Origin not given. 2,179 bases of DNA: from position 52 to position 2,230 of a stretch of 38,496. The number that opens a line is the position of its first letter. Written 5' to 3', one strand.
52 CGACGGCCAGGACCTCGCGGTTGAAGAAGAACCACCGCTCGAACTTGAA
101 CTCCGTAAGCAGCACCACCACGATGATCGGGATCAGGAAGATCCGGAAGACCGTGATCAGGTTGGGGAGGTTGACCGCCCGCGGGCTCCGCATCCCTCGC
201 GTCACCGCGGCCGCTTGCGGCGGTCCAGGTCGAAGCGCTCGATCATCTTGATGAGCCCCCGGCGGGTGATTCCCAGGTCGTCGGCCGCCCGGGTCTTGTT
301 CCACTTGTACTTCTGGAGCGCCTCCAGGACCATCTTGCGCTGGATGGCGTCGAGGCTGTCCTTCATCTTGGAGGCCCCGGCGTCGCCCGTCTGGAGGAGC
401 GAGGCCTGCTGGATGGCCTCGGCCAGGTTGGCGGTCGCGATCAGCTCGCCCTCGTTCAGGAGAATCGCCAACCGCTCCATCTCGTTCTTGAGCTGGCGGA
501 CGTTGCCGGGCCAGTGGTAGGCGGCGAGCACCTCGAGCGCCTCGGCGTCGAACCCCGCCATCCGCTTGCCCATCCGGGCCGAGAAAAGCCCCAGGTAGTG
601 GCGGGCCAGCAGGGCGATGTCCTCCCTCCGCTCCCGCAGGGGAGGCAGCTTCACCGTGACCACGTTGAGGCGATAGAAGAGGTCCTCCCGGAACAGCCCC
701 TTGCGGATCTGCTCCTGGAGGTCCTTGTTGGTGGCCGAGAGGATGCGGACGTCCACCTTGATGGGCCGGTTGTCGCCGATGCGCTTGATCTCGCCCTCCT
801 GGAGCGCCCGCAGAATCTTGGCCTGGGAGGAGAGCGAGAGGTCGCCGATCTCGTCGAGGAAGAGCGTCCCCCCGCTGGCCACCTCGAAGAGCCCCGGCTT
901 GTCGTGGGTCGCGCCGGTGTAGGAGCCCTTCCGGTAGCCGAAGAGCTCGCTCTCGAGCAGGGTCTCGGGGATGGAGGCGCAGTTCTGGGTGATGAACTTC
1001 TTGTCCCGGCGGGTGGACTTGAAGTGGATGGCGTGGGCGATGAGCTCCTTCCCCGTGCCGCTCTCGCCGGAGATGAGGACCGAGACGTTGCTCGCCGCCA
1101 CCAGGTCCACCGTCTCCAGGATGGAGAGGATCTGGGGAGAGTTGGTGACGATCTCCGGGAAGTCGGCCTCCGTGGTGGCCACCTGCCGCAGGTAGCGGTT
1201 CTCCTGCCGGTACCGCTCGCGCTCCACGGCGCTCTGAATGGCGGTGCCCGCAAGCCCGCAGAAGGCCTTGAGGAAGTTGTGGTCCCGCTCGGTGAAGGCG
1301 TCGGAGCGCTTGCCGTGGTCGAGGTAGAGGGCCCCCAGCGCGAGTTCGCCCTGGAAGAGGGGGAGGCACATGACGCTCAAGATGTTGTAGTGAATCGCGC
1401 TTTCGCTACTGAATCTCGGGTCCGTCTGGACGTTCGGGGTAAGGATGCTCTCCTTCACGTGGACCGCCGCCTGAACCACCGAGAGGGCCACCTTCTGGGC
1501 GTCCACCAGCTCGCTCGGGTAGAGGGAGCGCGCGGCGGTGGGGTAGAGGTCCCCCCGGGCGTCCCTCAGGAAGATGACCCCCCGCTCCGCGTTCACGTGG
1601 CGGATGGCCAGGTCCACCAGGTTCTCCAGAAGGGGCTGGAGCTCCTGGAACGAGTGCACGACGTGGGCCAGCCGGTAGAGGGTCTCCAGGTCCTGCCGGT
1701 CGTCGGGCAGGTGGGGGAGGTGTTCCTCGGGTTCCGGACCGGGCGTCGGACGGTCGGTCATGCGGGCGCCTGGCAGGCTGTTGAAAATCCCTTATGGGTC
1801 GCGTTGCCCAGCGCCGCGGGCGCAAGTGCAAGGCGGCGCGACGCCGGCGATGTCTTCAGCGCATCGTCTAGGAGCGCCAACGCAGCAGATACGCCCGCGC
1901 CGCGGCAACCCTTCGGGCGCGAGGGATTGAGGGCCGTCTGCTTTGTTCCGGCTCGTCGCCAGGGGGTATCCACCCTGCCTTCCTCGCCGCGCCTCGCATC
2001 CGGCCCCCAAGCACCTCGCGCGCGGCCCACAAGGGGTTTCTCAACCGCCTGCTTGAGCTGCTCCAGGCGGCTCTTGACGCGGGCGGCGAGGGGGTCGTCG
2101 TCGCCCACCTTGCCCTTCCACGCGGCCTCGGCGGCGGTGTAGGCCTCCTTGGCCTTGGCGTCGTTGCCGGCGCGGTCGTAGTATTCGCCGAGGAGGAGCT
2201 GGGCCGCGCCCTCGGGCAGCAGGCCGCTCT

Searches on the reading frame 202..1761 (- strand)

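Call 74: search_protein_families(library=pfam, proteins=[window:202-1761:-], max_evalue=0.00001)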
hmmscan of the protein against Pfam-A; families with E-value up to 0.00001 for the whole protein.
window:202-1761:- (519 aa): 7 families
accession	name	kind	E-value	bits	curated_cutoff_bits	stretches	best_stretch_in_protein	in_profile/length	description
PF00158.32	Sigma54_activat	-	4.5e-70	235.1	20.2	1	204-370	1-167/168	Sigma-54 interaction domain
PF25601.1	AAA_lid_14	-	7e-24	83.9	27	1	376-454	1-78/87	AAA+ ATPase lid domain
PF14532.12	Sigma54_activ_2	-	1.5e-21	77.6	25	1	206-375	2-138/138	Sigma-54 interaction domain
PF13185.12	GAF_2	-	1.9e-15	57.7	28.6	1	41-176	4-136/136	GAF domain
PF01590.32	GAF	-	3.5e-15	57.2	22.4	1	40-175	1-133/133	GAF domain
PF02954.25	HTH_8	-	7.4e-09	35.6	22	1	470-505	2-37/42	Bacterial regulatory protein, Fis family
PF13492.12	GAF_3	-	6.7e-08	33.4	27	1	41-176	2-128/129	GAF domain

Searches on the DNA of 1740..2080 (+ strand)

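Call 15: search_rna_families(source=window, start=1740, end=2080, threshold=evalue, max_evalue=10, show_alignments=2)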
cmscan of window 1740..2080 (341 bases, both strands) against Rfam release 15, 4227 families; matches with E-value up to 10: 1.
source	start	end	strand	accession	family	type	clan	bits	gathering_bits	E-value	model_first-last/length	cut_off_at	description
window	1798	1842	-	RF03412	mir-1915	Gene; miRNA;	-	17.7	95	3.2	15-61/73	no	mir-1915 microRNA precursor family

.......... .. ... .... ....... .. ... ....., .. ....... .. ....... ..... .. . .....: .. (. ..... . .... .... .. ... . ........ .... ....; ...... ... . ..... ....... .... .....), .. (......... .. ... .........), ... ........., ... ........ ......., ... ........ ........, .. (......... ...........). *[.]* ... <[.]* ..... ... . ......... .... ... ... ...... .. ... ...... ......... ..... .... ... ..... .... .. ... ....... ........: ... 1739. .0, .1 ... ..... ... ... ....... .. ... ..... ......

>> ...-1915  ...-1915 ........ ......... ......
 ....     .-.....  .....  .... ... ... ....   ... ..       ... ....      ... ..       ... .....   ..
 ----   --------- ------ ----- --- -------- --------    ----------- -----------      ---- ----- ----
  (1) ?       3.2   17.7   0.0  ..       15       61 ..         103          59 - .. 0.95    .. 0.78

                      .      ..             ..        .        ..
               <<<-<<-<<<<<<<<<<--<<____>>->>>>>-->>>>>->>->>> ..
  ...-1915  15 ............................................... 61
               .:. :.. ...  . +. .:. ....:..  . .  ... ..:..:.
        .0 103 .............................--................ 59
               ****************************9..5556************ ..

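Call 34: build_rna_model(alignment_id=A2)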
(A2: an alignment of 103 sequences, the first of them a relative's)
Model R1 built from alignment A2 (103 sequences, 89 columns); structure: RNAalifold consensus.
model positions 84; base pairs 23; branch points 0; effective number of sequences 7.36; information 0.676 bits per position. Calibrated on 0.2 Mb of random sequence (short: E-values are rough).
structure used (alignment columns):
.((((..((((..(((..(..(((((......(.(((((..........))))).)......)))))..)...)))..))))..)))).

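Call 35: search_with_rna_model(model_id=R1, source=window, filters=off, max_evalue=10, show_alignments=8)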
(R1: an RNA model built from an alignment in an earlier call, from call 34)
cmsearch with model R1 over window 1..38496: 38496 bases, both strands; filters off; matches with E-value up to 10: 61.
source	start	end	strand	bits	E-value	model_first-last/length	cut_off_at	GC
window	1814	1900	+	79.5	1.8e-19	1-84/84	no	0.71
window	22603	22688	-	71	3.7e-17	1-84/84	no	0.66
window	1926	2011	-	46.8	1.4e-10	1-84/84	no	0.69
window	22268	22351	+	45.4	3.4e-10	1-84/84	no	0.74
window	22491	22576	+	44.1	7.3e-10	1-84/84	no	0.66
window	38149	38234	+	43.8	9.3e-10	1-84/84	no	0.66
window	22376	22459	-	21.1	0.0014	1-84/84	no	0.71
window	38259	38347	-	16.3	0.026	1-84/84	no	0.73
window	32681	32741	-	12.1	0.36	1-84/84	no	0.7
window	1814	1900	-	12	0.41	1-84/84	no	0.71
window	6570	6606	-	10.6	0.96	1-84/84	no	0.7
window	34971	35042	-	10.4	1.1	1-84/84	no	0.75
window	21641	21684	-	10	1.4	1-84/84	no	0.73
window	36877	36969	-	9.9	1.5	1-84/84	no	0.71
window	7675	7713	+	9.8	1.6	1-84/84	no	0.67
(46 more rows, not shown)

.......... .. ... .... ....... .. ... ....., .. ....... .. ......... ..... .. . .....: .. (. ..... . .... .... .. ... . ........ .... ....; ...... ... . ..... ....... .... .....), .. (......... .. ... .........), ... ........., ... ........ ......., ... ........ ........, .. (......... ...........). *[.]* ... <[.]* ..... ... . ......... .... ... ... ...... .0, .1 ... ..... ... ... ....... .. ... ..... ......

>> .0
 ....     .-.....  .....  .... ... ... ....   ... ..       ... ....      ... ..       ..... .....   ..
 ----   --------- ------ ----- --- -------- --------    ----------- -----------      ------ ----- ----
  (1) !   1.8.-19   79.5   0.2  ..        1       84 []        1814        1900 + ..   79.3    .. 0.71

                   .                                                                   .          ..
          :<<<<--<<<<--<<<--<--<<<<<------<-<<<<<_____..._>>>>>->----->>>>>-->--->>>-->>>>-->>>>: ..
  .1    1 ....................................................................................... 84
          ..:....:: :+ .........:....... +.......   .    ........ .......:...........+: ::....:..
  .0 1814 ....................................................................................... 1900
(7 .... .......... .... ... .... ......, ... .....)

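Call 37: search_with_rna_model(model_id=R1, sources=[L002, L003, L004, L005, L006, L007, L008, L009, L010, L011, L012, L013, L014, L015, L016, L018, L019, L020, L021, L022, L023, L024, L025, L026, L027, L028, L029, L030, L031, L032, L033, L034, L035, L036, L037, L038, L039, L040, L041, L042, L043, L044, L045, L046, L047, L048, L049, L050, L051, L052, L053, L054, L056, L057, L058, L059, L060, L061, L062, L063, L065, L066, L067, L068, L069, L070, L071, L072, L073, L074, L076, L077, L079, L080, L081, L082, L083, L084, L085, L086, L087, L088, L089, L091, L092, L093, L094, L095, L096, L097, L098, L099, L100, L101, L102, L103, L104, L105, L106, L107], max_evalue=0.01)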
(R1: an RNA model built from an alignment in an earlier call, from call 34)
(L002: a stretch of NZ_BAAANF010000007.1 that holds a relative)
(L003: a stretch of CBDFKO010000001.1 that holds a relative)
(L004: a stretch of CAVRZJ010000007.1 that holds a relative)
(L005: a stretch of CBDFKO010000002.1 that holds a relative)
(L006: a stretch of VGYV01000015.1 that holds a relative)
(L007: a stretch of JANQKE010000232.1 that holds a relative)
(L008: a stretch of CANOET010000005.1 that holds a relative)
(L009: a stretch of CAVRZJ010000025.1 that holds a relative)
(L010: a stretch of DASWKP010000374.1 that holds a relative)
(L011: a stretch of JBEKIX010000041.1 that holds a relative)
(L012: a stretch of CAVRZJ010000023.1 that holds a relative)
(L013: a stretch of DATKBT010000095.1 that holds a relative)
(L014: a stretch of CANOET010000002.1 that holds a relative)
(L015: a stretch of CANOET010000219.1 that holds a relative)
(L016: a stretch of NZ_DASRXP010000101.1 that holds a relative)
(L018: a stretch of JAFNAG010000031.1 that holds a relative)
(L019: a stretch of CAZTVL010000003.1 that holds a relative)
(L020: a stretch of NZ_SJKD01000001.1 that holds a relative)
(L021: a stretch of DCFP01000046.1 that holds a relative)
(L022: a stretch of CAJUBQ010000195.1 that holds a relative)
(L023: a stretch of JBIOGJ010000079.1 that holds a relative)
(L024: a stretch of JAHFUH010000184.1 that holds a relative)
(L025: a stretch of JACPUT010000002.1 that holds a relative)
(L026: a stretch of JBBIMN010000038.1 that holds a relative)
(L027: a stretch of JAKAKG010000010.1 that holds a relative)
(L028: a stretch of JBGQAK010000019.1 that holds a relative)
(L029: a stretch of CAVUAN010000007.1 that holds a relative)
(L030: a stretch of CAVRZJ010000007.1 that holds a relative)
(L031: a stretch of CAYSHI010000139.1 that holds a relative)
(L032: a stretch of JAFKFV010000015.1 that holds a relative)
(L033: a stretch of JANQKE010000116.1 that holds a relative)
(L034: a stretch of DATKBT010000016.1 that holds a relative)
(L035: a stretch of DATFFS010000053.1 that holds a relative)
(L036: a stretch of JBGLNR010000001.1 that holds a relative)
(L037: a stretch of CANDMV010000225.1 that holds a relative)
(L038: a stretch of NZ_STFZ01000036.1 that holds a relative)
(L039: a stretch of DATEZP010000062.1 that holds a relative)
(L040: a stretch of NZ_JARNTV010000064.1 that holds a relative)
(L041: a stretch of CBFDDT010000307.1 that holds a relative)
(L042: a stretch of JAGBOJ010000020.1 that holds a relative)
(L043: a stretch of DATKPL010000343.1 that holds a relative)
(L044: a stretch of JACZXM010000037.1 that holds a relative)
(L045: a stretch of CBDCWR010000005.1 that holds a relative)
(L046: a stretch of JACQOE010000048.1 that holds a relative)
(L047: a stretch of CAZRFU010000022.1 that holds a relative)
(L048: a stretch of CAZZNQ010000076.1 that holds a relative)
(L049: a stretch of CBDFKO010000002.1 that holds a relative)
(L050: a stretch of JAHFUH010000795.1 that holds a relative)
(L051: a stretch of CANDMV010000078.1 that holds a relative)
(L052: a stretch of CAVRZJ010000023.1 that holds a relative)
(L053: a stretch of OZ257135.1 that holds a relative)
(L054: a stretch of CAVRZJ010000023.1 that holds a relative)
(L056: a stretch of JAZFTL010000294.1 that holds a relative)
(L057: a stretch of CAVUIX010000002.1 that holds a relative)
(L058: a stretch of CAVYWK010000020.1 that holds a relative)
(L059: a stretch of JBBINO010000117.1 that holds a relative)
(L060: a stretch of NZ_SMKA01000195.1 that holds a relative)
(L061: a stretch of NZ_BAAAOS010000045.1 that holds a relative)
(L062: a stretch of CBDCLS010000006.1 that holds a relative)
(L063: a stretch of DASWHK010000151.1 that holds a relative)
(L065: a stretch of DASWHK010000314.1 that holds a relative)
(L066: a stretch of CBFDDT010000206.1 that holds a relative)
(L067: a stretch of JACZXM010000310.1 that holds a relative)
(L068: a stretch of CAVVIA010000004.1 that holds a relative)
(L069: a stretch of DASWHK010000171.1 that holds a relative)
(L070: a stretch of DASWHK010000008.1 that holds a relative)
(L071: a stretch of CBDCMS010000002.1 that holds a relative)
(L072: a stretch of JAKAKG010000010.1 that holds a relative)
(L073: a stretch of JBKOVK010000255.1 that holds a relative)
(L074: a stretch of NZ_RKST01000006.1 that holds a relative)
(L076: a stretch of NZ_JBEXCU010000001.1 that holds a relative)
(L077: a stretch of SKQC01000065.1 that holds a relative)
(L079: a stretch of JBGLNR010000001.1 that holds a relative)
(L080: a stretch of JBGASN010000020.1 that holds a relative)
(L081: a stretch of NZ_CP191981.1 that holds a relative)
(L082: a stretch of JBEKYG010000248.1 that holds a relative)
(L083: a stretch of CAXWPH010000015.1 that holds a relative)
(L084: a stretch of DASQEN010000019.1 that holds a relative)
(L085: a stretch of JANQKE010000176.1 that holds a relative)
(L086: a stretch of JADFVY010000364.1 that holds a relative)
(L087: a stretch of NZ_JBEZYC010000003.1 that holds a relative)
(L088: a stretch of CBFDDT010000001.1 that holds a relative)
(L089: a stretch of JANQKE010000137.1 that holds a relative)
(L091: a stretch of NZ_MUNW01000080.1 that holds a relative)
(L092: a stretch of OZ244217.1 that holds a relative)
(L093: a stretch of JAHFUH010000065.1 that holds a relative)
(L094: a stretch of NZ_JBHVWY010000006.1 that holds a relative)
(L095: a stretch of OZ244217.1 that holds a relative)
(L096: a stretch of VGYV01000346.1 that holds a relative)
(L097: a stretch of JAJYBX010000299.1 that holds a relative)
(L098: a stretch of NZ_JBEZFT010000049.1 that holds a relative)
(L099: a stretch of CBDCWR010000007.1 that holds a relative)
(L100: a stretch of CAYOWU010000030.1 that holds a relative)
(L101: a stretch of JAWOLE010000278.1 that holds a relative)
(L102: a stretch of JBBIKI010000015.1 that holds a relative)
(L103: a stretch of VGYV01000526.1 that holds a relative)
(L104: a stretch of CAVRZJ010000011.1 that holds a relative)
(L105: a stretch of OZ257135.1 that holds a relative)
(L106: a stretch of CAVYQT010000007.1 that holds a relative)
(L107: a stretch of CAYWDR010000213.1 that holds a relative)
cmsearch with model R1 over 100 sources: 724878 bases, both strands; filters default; matches with E-value up to 0.01: 141.
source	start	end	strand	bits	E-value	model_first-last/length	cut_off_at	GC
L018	62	145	+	86.9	3.2e-20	1-84/84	no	0.71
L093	5796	5879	+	86.6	3.9e-20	1-84/84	no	0.7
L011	78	163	-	86.5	4.2e-20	1-84/84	no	0.74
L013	1614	1697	-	86.4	4.4e-20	1-84/84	no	0.73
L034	3683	3766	+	86.3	4.7e-20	1-84/84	no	0.71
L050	1184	1267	+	85.6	7.4e-20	1-84/84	no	0.69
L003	4467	4550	-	85.5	8e-20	1-84/84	no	0.65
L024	3547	3630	-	85.4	8.4e-20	1-84/84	no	0.7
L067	81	166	-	85.4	8.6e-20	1-84/84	no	0.69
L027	7455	7539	+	85.1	1e-19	1-84/84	no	0.72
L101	797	880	-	84.7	1.3e-19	1-84/84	no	0.71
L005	3954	4037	-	84.5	1.5e-19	1-84/84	no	0.68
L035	332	416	+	84.4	1.6e-19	1-84/84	no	0.68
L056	1550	1633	-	84.2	1.8e-19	1-84/84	no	0.65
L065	3301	3385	+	83.9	2.1e-19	1-84/84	no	0.59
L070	5315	5399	-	83.9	2.1e-19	1-84/84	no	0.59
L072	2155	2239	-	83.7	2.4e-19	1-84/84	no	0.73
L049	349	432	+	82.4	5.4e-19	1-84/84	no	0.64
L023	5269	5352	+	82.3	5.9e-19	1-84/84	no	0.7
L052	3118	3201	+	81.9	7.5e-19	1-84/84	no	0.75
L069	2838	2922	+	81.6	8.8e-19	1-84/84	no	0.58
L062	1447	1530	-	81.6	9.2e-19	1-84/84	no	0.64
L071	7465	7548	+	80.6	1.7e-18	1-84/84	no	0.68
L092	7110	7195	-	79.3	3.7e-18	1-84/84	no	0.64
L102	2109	2194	-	79.2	4e-18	1-84/84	no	0.69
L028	124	207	-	78.6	5.9e-18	1-84/84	no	0.71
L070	5205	5289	+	78.4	6.7e-18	1-84/84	no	0.71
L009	7373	7456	+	78.3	7e-18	1-84/84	no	0.77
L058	6181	6266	+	78.3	7.1e-18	1-84/84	no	0.69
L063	26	110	-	78.1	8.3e-18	1-84/84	no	0.72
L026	2054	2139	-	77.7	1e-17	1-84/84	no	0.73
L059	4649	4734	+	77.7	1e-17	1-84/84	no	0.73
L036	1684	1771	+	76.8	1.8e-17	1-84/84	no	0.74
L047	1027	1110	-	76.2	2.6e-17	1-84/84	no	0.71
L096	7327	7414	+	75.3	4.7e-17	1-84/84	no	0.74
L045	7345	7428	+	74.7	6.7e-17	1-84/84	no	0.62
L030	2186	2269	+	74.2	9.3e-17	1-84/84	no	0.76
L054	795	878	+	74.1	9.8e-17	1-84/84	no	0.76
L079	7035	7122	-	73.4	1.5e-16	1-84/84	no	0.73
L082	1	74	+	72.5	2.6e-16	11-84/84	5'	0.69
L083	1395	1479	-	71.8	4.1e-16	1-84/84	no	0.61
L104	4104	4187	-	71.7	4.5e-16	1-84/84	no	0.77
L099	6708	6791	-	71.6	4.7e-16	1-84/84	no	0.61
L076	222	307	+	71.4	5.3e-16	1-84/84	no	0.66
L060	3371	3456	-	71.2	6.1e-16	1-84/84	no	0.65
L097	2270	2353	+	71.1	6.5e-16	1-84/84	no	0.7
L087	7510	7595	-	71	6.8e-16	1-84/84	no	0.67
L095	5671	5755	+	71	6.8e-16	1-84/84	no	0.66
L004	533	616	-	70.9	7.4e-16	1-84/84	no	0.79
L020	6808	6893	-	70.6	9e-16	1-84/84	no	0.66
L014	3463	3546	+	70.4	9.8e-16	1-84/84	no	0.46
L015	5678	5761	-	70.4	9.8e-16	1-84/84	no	0.46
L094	415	500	+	70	1.3e-15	1-84/84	no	0.65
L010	4814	4897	-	69.8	1.4e-15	1-84/84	no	0.61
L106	7518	7603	+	69.3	1.9e-15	1-84/84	no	0.67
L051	5916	5999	-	69.2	2.2e-15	1-84/84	no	0.49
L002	7037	7122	-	69.1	2.2e-15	1-84/84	no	0.64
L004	423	506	+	69.1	2.3e-15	1-84/84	no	0.65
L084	2295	2378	-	68.8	2.8e-15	1-84/84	no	0.65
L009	7483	7566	-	68.6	3e-15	1-84/84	no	0.67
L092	6999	7084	+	68.5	3.2e-15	1-84/84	no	0.67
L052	3228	3311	-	67.7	5.4e-15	1-84/84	no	0.64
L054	905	988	-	67.7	5.4e-15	1-84/84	no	0.64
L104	3994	4077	+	67.7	5.4e-15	1-84/84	no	0.64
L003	4359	4441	+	67.1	7.8e-15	1-84/84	no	0.64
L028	15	98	+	66.9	8.7e-15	1-84/84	no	0.69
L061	6493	6577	-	66.9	9.1e-15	1-84/84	no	0.65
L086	61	144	-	66.5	1.1e-14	1-84/84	no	0.71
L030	2296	2379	-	66.2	1.4e-14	1-84/84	no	0.65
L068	2352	2437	-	66.2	1.4e-14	1-84/84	no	0.64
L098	146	231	+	65.9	1.7e-14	1-84/84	no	0.69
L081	62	147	-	65.7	1.9e-14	1-84/84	no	0.66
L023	5378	5461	-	65.5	2.1e-14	1-84/84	no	0.64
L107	1278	1360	-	65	2.9e-14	1-84/84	no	0.69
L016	2522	2607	-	64.8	3.3e-14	1-84/84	no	0.65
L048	5647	5731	-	64.6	3.8e-14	1-84/84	no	0.72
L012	5990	6073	+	64.5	4.1e-14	1-84/84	no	0.67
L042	4886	4968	-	64.3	4.6e-14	1-84/84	no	0.48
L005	3846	3928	+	63.8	6.1e-14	1-84/84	no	0.63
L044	1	75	-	63.8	6.4e-14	1-73/84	3'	0.67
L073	3910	3993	-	63.5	7.6e-14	1-84/84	no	0.7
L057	3037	3122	-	63.2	8.9e-14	1-84/84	no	0.64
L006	7638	7725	+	62.9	1.1e-13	1-84/84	no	0.75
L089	5843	5926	-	62.7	1.3e-13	1-84/84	no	0.75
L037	4657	4740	+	62.2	1.7e-13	1-84/84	no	0.4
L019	3455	3537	+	61.5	2.6e-13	1-84/84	no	0.67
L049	458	540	-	61.2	3.1e-13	1-84/84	no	0.63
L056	1441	1523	+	60.6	4.5e-13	1-84/84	no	0.58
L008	6641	6725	-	60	6.6e-13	1-84/84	no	0.58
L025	6824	6906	+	59.8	7.4e-13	1-84/84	no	0.71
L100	2828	2911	+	59.8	7.5e-13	1-84/84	no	0.52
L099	6596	6680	+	59.2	1.1e-12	1-84/84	no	0.58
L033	1660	1743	-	59.2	1.1e-12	1-84/84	no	0.76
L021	4495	4579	-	59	1.3e-12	1-84/84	no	0.71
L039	367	450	+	58.8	1.4e-12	1-84/84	no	0.67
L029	1338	1424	+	58.6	1.6e-12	1-84/84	no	0.7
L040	6445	6528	-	58.2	2.1e-12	1-84/84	no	0.58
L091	137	220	+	57.9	2.5e-12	1-84/84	no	0.65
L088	2042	2125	+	57.8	2.6e-12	1-84/84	no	0.71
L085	195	278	-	57.8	2.7e-12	1-84/84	no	0.76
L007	4465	4548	+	56.3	6.8e-12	1-84/84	no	0.73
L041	608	691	+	56.1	7.6e-12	1-84/84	no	0.7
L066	764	847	-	55.8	9.4e-12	1-84/84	no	0.69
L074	70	153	-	55.4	1.2e-11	1-84/84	no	0.61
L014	1722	1805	+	55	1.6e-11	1-84/84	no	0.54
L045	7456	7540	-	54.8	1.8e-11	1-84/84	no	0.58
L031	4991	5074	+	54.2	2.6e-11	1-84/84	no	0.63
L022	278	361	-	53.9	3.1e-11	1-84/84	no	0.46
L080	4832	4914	+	53.6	3.6e-11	1-84/84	no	0.7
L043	4631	4720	-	52.5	7.2e-11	1-84/84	no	0.71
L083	1285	1369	+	51.5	1.4e-10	1-84/84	no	0.6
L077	6134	6212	-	51.3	1.5e-10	8-84/84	5'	0.73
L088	2146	2227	-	49.2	5.9e-10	1-84/84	no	0.73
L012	6100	6183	-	48.1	1.1e-09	1-84/84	no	0.77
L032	7294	7377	-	47.6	1.6e-09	1-84/84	no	0.79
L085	90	173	+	45.7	5.1e-09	1-84/84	no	0.68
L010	4705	4788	+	45.3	6.5e-09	1-84/84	no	0.67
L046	1421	1505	+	45.3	6.6e-09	1-84/84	no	0.8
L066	662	743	+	44.3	1.2e-08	1-84/84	no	0.78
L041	712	795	-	43.9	1.6e-08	1-84/84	no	0.74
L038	5505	5588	+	43.3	2.3e-08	1-84/84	no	0.54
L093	5952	6034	-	43.2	2.5e-08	1-84/84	no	0.69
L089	5738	5821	+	42.9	3e-08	1-84/84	no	0.67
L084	2170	2252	+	41.8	6.1e-08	1-84/84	no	0.59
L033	1555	1638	+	41.6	6.9e-08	1-84/84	no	0.7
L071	7575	7658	-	40.6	1.3e-07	1-84/84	no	0.61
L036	1797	1883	-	40.2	1.7e-07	1-84/84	no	0.66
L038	515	599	-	39.6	2.4e-07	1-84/84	no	0.58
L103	220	307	-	39.4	2.6e-07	1-84/84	no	0.74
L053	5263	5346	-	38.9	3.6e-07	1-84/84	no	0.81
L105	2227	2288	-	38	6.5e-07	12-73/84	no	0.77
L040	6337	6421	+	37.9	6.9e-07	1-84/84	no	0.69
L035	4189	4290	-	37.7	7.9e-07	1-84/84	no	0.66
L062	1337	1420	+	36.3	1.8e-06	1-84/84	no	0.62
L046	1526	1607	-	35.3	3.6e-06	1-84/84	no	0.76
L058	6292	6375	-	34.8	4.7e-06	1-84/84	no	0.65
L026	1945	2028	+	34.7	4.9e-06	1-84/84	no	0.64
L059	4760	4843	-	34.7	4.9e-06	1-84/84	no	0.64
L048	5538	5620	+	25.4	0.0017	1-84/84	no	0.63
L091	244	325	-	24.9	0.0023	1-84/84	no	0.59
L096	7440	7542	-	23.1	0.007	1-84/84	no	0.63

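Call 72: search_with_rna_model(model_id=R1, sources=[L117, L118, L119, L116], filters=off, max_evalue=1, show_alignments=3)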
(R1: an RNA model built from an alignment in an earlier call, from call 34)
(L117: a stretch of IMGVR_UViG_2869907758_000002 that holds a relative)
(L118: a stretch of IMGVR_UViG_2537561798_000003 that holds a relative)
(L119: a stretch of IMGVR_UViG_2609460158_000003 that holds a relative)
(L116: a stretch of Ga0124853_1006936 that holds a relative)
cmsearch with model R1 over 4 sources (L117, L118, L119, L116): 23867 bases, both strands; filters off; matches with E-value up to 1: 2.
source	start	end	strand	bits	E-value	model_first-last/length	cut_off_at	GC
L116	221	312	+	47.1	7.1e-11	1-84/84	no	0.75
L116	336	423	-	45.3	2.2e-10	1-84/84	no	0.67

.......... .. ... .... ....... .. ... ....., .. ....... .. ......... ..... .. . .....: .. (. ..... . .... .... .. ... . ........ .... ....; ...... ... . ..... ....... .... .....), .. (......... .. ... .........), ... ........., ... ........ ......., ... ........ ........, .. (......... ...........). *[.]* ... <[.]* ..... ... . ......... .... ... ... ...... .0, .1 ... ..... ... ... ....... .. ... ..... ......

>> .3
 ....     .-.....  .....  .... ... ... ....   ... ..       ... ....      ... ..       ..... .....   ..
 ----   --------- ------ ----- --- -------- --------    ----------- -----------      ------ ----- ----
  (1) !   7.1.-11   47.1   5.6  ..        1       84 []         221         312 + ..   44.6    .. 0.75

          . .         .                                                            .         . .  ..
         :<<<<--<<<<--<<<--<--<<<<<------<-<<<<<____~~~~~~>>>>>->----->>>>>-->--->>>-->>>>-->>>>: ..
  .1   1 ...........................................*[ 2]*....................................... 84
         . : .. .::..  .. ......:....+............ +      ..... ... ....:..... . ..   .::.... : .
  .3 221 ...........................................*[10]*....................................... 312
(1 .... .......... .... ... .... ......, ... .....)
